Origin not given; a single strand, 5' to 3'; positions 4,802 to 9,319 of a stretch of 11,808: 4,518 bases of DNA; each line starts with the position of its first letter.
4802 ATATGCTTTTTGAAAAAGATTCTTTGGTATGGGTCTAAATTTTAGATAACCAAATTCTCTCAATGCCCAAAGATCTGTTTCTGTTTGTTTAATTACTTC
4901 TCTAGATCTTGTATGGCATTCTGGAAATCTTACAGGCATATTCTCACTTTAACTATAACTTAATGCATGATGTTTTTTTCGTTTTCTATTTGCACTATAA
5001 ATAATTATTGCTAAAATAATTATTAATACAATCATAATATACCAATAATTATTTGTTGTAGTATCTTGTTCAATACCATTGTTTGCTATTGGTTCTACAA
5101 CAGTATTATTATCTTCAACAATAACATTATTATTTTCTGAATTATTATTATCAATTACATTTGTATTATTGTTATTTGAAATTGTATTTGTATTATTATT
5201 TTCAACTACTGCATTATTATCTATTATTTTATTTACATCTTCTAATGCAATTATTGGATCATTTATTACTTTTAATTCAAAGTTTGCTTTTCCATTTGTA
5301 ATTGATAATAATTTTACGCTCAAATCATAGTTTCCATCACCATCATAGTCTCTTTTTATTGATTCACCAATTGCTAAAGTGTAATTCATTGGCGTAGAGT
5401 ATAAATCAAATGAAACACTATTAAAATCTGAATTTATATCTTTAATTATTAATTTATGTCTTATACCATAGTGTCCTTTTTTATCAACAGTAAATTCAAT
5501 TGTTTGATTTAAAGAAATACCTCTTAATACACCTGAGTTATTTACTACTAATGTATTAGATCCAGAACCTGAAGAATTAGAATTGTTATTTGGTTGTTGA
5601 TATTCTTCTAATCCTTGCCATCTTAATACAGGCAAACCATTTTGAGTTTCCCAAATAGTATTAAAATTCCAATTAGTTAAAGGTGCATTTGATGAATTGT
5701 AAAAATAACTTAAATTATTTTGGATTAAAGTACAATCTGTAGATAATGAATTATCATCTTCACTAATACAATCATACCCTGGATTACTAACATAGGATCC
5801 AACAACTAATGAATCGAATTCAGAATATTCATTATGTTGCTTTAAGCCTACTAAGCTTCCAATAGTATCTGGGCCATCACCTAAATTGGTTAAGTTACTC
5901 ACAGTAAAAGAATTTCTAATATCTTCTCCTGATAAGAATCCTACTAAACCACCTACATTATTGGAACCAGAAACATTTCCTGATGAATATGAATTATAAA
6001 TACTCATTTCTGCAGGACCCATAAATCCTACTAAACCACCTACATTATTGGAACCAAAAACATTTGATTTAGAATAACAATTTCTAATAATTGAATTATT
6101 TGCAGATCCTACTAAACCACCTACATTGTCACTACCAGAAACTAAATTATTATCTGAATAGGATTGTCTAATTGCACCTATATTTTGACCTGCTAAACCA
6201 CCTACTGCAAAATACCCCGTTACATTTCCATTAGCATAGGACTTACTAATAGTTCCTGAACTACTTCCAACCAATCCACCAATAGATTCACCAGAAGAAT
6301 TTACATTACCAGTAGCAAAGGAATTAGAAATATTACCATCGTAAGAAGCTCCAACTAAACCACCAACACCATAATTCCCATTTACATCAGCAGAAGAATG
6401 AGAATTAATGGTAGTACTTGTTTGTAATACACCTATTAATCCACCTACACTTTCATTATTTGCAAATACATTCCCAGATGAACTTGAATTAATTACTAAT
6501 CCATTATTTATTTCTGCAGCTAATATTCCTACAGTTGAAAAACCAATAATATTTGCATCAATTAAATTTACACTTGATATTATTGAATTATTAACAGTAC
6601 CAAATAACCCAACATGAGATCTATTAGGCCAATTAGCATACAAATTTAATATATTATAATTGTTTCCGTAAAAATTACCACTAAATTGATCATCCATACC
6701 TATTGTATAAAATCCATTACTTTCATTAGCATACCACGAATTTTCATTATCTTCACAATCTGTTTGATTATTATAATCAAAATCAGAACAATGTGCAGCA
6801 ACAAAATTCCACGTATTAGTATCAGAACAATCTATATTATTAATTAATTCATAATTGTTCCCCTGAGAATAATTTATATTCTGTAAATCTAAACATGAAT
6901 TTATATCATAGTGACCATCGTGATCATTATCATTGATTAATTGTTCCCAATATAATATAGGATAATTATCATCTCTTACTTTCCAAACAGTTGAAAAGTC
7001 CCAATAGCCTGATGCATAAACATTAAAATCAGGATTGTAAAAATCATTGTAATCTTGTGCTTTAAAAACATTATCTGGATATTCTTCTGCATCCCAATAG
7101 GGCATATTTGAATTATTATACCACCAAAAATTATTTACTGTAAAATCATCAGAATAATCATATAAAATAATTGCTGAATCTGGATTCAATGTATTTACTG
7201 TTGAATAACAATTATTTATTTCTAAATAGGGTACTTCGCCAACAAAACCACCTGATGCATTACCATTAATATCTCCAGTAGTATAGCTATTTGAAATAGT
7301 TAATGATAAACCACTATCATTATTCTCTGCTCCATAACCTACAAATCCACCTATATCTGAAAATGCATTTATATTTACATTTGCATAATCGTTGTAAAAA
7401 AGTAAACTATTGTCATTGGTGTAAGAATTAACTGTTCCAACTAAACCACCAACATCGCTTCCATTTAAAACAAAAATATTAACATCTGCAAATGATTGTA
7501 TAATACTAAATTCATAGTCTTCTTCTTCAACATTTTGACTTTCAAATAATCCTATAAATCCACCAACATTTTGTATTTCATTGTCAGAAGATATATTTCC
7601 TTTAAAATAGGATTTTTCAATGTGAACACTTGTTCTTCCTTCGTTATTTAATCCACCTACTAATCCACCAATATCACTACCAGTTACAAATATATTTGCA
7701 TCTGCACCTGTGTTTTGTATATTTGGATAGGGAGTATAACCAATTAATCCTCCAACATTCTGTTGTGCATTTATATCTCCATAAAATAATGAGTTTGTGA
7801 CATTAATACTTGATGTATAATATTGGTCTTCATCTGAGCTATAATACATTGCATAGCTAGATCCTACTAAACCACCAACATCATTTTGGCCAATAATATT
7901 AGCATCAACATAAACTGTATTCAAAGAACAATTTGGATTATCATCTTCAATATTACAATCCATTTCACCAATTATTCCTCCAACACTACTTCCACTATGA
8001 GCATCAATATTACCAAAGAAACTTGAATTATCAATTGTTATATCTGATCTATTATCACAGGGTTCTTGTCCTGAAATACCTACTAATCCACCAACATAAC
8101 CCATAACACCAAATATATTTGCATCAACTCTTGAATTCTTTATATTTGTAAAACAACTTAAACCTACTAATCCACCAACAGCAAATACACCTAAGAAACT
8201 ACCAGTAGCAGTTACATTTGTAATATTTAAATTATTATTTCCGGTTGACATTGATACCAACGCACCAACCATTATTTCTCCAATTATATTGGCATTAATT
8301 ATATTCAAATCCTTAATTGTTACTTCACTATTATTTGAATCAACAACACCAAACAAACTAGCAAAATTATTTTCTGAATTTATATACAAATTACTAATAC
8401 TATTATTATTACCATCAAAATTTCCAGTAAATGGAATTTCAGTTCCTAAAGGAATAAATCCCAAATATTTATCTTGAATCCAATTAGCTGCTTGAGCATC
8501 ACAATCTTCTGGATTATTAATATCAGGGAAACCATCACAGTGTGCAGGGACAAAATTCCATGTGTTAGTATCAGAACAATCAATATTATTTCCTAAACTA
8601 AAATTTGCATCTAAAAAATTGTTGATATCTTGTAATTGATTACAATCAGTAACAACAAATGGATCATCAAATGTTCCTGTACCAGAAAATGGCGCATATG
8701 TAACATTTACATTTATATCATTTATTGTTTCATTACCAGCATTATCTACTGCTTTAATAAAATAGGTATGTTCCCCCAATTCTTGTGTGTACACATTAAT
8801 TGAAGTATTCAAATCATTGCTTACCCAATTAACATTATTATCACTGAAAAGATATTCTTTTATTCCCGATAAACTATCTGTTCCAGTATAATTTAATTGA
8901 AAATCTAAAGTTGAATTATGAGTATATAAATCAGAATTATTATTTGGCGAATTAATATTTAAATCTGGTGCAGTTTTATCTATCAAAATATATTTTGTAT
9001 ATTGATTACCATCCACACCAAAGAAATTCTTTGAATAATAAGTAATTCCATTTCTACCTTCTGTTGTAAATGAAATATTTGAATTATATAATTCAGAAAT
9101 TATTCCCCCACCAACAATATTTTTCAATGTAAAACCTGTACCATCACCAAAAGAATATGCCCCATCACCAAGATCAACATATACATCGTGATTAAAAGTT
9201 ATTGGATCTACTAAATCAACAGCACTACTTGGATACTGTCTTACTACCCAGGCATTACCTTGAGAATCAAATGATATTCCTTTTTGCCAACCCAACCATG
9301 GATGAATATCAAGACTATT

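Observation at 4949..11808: Giant tri-modular GLUG beta-helix / beta-propeller / Ig surface protein with C-terminal anchor: candidate cell-cell adhesin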

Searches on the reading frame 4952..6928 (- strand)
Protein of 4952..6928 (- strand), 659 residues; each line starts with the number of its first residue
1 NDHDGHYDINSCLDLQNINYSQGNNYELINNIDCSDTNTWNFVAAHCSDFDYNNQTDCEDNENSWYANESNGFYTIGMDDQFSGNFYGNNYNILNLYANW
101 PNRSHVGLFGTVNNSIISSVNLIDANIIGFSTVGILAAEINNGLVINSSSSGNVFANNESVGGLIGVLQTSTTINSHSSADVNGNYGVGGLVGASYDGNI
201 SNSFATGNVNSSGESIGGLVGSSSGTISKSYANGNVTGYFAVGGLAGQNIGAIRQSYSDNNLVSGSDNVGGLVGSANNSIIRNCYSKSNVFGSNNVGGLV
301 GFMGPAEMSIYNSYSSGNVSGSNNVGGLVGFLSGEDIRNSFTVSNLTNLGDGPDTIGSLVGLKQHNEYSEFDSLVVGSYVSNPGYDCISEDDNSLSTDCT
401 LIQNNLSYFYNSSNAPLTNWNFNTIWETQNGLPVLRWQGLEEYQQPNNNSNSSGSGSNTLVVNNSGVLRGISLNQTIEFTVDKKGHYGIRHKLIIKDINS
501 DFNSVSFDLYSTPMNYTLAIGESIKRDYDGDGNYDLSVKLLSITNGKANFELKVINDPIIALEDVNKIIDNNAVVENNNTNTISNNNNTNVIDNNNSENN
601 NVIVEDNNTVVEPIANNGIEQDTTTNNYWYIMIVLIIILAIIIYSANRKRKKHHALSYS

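Call 49: predict_structure(alignment_id=A2)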
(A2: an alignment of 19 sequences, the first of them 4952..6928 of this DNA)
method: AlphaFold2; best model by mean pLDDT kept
length: 659 residues; sequences in the alignment: 19
mean_pLDDT: 70.6   pTM: 0.58
mean pLDDT of the five models: 70.6, 65.8, 64.9, 60.2, 59.7
residues with pLDDT >= 90: 261; 70-90: 127; 50-70: 61; < 50: 210
segments of 3 or more residues with pLDDT < 50: 1-3, 44-50, 64-67, 350-459, 484-487, 557-626, 649-659
pLDDT, mean of each block of 10 residues (from residue 1): 71 91 88 92 50 57 52 91 95 97 96 98 98 98 98 96 98 97 97 98 97 97 97 96 97 94 93 95 93 93 85 87 88 78 61 42 38 30 33 38 32 33 42 37 30 39 68 76 52 81 80 75 75 72 86 60 33 30 30 36 33 33 49 87 67 33
secondary structure, 60 per line:
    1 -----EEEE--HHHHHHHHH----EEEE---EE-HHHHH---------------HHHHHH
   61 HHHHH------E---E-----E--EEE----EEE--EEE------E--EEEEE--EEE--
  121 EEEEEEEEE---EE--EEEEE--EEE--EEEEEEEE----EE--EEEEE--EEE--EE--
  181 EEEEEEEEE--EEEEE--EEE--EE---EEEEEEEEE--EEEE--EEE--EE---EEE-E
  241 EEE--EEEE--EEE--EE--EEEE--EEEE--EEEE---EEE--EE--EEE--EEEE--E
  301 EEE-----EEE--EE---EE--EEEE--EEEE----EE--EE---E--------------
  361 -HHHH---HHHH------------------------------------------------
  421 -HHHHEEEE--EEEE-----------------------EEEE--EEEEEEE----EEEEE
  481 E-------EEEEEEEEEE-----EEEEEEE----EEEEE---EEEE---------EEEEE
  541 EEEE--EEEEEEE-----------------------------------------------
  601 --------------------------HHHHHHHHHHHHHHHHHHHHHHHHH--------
elements in order: E6-9 H12-20 E25-28 H35-39 H55-65 E85-87 E92-94 E97-99 E109-113 E116-118 E121-129 E137-141 E144-146 E149-156 E165-169 E172-174 E181-189 E192-196 E199-201 E209-217 E220-223 E226-228 E236-238 E240-243 E246-249 E252-254 E261-264 E267-270 E273-276 E280-282 E289-291 E294-297 E300-303 E309-311 E323-326 E329-332 H362-365 H369-372 H422-425 E426-429 E432-435 E459-462 E465-471 E476-481 E489-498 E504-510 E515-519 E523-526 E536-544 E547-553 H627-651
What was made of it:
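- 5609..6928 (-): GLUG module 3 (aa 1627-2066): 4-Cys head, 7 regular 27-29-aa GLUG turns (aa 1788-1952), and a cap ending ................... AlphaFold gives a three-strand-per-turn beta-solenoid with pLDDT above 90 for aa 1627-1966; the cap has low confidence (call 49).
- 5270..5608 (-): Ser/Asn linker (aa 2067-2084) followed by a small beta-sandwich (aa 2085-2179). The AlphaFold model shows 8 strands with pLDDT mostly about 70-85 (call 49).
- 5048..5269 (-): Asn-rich, low-complexity stalk (aa 2180-2253, 33% Asn). Calls 49 (disordered) and 81.
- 4952..5047 (-): C-terminal transmembrane helix (aa 2254-2272, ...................) and basic cytoplasmic tail (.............). The stop TAA is at 4949-4951. 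It is modelled as a helix at aa 2253-2277 (call 49).
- On GLUG motif-containing proteins (Pfam PF07581): AlphaFold pLDDT is above 90 for aa 1627-1966 (call 49).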

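Call 52: fold_search(model_id=the predicted structure, library=pdb)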
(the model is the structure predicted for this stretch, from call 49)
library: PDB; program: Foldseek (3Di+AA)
matches with E <= 10: 556; with E <= 0.001: 5
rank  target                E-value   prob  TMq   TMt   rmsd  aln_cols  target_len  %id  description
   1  3n6z                  4.0e-06  1.00  0.30  0.57   3.0       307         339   19  Crystal structure of a putative immunoglobulin A1 protease (BACOVA_03286) from Bacteroides ovatus at 1.30 A resolution (released 2010-07-21)
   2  7uvk                  1.5e-05  1.00  0.32  0.17  19.9       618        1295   16  G. haemolysans IgA1 protease (released 2022-11-23)
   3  6xjb                  3.1e-05  1.00  0.30  0.16  20.4       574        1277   14  IgA1 Protease (released 2020-12-09)
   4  7uvl_P                4.2e-05  1.00  0.28  0.15   6.5       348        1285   20  IgA1 Protease with IgA1 substrate (released 2022-11-23)
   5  6xja_P                2.2e-04  1.00  0.28  0.15  19.4       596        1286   14  Streptococcus Pneumoniae IgA1 Protease with IgA1 substrate (released 2021-01-20)
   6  7jgj_A                5.2e-03  1.00  0.26  0.14   5.3       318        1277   19  IgA1 Protease in complex with neutralizing mAb (released 2020-12-09)
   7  5lw3                  4.0e-02  0.28  0.16  0.23  12.7       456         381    8  Azotobacter vinelandii Mannuronan C-5 epimerase AlgE6 A-module (released 2017-10-25)
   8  6fls_D                5.8e-02  0.25  0.11  0.24  11.2       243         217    7  Pentapeptide repeat family protein from Clostridium botulinum (released 2018-08-15)
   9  9beu_B                6.4e-02  0.23  0.13  0.14  13.6       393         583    7  Structure of GH110B in complex with a lambda-carrageenan oligosaccharide (released 2025-08-27)
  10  2xt2_A                7.0e-02  0.28  0.11  0.25  10.7       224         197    9  Structure of the pentapeptide repeat protein AlbG, a resistance factor for the topoisomerase poison albicidin. (released 2010-10-13)
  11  2xt2_B                8.9e-02  0.38  0.13  0.30   9.7       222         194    9  Structure of the pentapeptide repeat protein AlbG, a resistance factor for the topoisomerase poison albicidin. (released 2010-10-13)
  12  7xzf_A                1.0e-01  0.11  0.12  0.15  14.6       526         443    8  Wild type of the N-terminal domain of fucoidan lyase FdlA (released 2022-09-28)
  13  2w7z_A                1.2e-01  0.20  0.11  0.25  12.4       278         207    9  Structure of the pentapeptide repeat protein EfsQnr, a DNA gyrase inhibitor. Free amines modified by cyclic pentylatio (released 2009-05-05)
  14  3uc0_A                1.5e-01  1.00  0.11  0.55   4.1       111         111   11  Crystal structure of domain I of the envelope glycoprotein ectodomain from dengue virus serotype 4 in complex with the (released 2011-12-14)
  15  3uc0_B                2.0e-01  0.99  0.12  0.52   4.1       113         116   11  Crystal structure of domain I of the envelope glycoprotein ectodomain from dengue virus serotype 4 in complex with the (released 2011-12-14)
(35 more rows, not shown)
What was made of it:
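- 5609..6928 (-): Foldseek hits 3n6z at E 4e-06 (rmsd 3.0 A over 307 columns) and the IgA1 proteases 7uvk, 6xjb and 6xja (call 52).
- On GLUG motif-containing proteins (Pfam PF07581): Foldseek gives 3n6z at E 4e-06 with rmsd 3.0 A, and 7uvk, 6xjb and 6xja at probability 1.00 (call 52).
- Closest known: Streptococcal/Gemella M26 IgA1 metalloproteases. Same: Foldseek gives E 4e-06 to 2e-04 at probability 1.00, and 3N6Z superposes at rmsd 3.0 A over 307 columns (call 52).
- It matches the solved GLUG beta-helices 3n6z and the IgA1-protease N-terminal domain (calls 49, 52). Parallel beta-helices are a common fold of polysaccharide-active enzymes (call 52, ranks 7-40).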

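Call 75: fold_search(model_id=the predicted structure, library=viral)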
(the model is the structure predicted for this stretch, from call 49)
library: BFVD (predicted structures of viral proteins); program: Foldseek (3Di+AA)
matches with E <= 10: 299; with E <= 0.001: 6
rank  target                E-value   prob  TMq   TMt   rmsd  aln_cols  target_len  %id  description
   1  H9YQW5                3.3e-10  1.00  0.32  0.40   2.5       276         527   23  (no name in the UniProt tables at hand)
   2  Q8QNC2                2.4e-09  1.00  0.41  0.23  14.6       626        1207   14  EsV-1-160 [Ectocarpus siliculosus virus 1 (isolate New Zealand/Kaikoura/1988)]
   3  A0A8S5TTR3            1.1e-07  1.00  0.32  0.38  13.9       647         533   15  Putative immunoglobulin A1 protease [Siphoviridae sp. ct5jB2]
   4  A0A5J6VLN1            2.2e-07  1.00  0.28  0.35  12.2       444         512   16  Uncharacterized protein [Megaviridae environmental sample]
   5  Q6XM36                1.5e-06  1.00  0.40  0.41   5.9       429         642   18  FirrV-1-A51 [Feldmannia irregularis virus a]
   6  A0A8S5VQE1            5.8e-06  1.00  0.26  0.29   6.6       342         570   22  (no name in the UniProt tables at hand)
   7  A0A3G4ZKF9            1.1e-03  1.00  0.30  0.34  12.5       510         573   15  Uncharacterized protein [Terrestrivirus sp.]
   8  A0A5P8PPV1            2.4e-03  0.38  0.11  0.11  20.0       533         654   10  (no name in the UniProt tables at hand)
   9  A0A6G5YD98            3.7e-03  1.00  0.11  0.68   3.1        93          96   13  (no name in the UniProt tables at hand)
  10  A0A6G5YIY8            1.5e-02  0.38  0.18  0.16  29.9       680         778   13  (no name in the UniProt tables at hand)
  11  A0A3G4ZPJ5            1.7e-02  0.44  0.15  0.15  12.4       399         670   10  Right handed beta helix domain-containing protein [Barrevirus sp.]
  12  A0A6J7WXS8            3.5e-02  1.00  0.11  0.55   3.6        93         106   18  Uncharacterized protein [uncultured Caudovirales phage]
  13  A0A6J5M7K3            4.3e-02  0.18  0.15  0.14  27.7       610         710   11  Intramolecular chaperone auto-processing domain containing protein [uncultured Caudovirales phage]
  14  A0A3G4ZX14            4.9e-02  0.11  0.10  0.08  25.8       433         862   12  Uncharacterized protein [Faunusvirus sp.]
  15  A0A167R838            6.2e-02  0.06  0.09  0.10  30.1       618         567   13  Collagen-like protein 7 [Powai lake megavirus]
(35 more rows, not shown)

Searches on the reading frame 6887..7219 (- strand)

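Call 56: search_protein_families(library=pfam, proteins=[window:6887-7219:-], max_evalue=1)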
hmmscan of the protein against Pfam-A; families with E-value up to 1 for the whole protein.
window:6887-7219:- (111 aa): 1 family
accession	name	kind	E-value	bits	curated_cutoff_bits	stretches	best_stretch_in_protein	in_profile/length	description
PF08664.15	YcbB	-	0.29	11.7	27.4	1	58-80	90-112/136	YcbB domain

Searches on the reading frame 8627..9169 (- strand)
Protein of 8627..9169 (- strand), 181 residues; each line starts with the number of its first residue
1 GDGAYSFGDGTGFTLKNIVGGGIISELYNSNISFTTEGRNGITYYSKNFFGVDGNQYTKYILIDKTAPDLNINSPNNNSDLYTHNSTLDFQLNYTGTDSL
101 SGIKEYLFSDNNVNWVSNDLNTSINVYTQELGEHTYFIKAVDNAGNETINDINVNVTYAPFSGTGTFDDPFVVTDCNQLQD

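Call 56: search_protein_families(library=pfam, proteins=[window:8627-9169:-], max_evalue=1)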
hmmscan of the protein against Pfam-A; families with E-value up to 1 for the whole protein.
window:8627-9169:- (181 aa): 2 families
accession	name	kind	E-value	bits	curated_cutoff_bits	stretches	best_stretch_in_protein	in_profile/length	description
PF19077.6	Big_13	-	0.0034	18.3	27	1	73-156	14-100/102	Bacterial Ig-like domain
PF17957.7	Big_7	-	0.082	14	24.1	1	68-136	1-66/70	Bacterial Ig domain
